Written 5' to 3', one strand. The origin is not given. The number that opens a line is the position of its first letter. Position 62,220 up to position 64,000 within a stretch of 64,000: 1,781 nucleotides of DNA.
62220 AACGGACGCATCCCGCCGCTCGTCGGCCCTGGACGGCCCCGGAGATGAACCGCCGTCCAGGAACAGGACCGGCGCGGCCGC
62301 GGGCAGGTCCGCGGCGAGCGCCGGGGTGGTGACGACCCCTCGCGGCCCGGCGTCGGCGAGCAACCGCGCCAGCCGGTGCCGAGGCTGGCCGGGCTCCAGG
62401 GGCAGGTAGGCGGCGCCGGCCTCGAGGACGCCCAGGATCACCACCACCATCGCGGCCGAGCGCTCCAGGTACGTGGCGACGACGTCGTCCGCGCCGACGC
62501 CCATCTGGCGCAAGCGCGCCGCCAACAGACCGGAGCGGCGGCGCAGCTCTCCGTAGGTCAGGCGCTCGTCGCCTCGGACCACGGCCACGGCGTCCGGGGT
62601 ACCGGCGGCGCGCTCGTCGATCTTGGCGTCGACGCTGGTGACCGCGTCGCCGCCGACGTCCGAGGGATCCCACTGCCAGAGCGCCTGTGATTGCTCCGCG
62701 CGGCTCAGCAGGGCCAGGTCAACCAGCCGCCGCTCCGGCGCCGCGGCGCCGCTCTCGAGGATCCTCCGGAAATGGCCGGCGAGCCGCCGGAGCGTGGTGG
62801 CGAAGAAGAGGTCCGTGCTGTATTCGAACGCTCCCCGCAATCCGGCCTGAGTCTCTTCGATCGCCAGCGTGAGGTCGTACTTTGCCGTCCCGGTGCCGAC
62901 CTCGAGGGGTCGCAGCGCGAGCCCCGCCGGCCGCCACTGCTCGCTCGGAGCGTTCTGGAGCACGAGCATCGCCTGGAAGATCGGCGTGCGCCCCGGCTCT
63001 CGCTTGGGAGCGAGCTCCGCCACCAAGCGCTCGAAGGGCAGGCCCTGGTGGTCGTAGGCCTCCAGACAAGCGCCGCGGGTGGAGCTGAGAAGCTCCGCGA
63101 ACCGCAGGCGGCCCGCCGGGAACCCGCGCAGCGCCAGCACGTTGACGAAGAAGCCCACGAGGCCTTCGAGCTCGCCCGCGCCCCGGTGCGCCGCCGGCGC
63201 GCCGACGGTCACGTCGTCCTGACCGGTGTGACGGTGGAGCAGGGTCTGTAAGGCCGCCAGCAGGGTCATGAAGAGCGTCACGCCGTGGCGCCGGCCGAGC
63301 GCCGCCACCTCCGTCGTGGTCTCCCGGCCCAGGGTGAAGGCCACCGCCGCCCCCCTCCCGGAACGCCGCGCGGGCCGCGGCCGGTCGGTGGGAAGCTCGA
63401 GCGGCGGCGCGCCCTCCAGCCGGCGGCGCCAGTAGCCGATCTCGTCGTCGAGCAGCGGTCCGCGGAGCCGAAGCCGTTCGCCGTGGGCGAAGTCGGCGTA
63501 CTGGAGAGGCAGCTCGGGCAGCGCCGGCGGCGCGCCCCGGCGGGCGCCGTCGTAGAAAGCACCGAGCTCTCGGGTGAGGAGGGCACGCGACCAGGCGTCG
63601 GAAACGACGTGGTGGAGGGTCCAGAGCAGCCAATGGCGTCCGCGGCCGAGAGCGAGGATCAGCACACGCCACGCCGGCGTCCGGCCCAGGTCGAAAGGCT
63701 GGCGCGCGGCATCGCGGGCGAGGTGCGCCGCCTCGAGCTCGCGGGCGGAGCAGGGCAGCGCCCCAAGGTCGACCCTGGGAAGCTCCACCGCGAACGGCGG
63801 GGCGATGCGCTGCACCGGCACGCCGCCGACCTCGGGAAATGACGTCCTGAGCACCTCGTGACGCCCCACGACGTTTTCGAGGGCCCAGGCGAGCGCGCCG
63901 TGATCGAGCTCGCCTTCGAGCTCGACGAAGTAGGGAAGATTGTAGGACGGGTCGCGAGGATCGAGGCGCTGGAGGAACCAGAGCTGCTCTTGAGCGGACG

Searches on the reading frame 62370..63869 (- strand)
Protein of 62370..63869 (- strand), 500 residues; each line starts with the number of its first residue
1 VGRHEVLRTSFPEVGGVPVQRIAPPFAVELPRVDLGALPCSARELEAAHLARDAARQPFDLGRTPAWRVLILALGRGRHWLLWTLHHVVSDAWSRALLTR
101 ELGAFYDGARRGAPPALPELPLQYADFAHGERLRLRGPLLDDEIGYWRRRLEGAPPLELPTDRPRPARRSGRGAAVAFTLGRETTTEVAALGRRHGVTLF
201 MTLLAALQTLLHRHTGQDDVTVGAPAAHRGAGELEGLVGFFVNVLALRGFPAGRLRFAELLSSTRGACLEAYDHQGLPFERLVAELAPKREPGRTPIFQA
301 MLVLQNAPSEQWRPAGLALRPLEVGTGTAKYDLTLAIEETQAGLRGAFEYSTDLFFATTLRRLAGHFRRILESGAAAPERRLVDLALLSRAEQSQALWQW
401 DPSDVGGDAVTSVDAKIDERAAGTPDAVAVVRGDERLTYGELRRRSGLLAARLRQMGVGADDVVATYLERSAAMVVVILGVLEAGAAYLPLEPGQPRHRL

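Call 26: search_protein_families(library=pfam, proteins=[window:62370-63869:-], max_evalue=0.001)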
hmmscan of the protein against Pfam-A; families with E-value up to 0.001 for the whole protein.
window:62370-63869:- (500 aa): 2 families
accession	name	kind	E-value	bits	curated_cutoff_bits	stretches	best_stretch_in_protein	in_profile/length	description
PF00668.25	Condensation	-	9.7e-81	272.2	30.6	1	2-395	53-454/456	Condensation domain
PF00501.34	AMP-binding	-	2e-22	80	29.9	1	418-500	2-85/384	AMP-binding enzyme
